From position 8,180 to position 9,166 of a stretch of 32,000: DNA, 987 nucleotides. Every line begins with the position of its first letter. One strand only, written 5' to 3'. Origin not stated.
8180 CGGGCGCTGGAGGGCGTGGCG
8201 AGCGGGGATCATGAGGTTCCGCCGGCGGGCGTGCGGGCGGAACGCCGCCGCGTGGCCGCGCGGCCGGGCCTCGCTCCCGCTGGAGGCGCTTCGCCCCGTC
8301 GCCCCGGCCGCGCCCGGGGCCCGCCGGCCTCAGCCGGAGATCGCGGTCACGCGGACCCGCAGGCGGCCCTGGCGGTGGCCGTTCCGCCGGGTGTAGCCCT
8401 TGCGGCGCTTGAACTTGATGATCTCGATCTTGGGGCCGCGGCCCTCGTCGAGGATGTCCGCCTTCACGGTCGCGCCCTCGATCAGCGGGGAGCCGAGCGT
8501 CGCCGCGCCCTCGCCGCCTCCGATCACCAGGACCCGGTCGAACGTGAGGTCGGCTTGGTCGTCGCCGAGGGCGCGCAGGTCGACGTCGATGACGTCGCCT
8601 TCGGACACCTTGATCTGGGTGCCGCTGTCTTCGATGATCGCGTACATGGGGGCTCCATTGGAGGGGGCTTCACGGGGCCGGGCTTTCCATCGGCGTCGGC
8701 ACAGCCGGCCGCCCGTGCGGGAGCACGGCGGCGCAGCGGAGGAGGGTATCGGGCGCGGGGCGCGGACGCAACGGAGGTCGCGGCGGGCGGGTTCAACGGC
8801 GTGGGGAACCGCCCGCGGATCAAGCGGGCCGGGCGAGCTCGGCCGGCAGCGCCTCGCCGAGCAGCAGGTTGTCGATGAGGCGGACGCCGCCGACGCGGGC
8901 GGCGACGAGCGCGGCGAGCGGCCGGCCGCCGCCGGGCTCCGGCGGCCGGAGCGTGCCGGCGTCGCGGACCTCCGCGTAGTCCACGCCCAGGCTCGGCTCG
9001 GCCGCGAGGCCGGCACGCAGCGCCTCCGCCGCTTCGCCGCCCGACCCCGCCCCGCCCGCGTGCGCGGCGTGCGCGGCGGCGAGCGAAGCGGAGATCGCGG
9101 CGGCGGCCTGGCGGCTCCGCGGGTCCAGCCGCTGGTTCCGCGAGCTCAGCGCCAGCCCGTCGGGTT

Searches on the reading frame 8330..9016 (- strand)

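Call 89: search_protein_families(library=pfam, proteins=[window:8330-9016:-], max_evalue=0.00001)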
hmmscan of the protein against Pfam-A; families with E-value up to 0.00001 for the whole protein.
window:8330-9016:- (228 aa): 1 family
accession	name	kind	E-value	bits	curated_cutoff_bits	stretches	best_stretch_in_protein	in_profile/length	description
PF00829.26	Ribosomal_L21p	-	5.8e-29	100.7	27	1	124-226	1-99/99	Ribosomal prokaryotic L21 protein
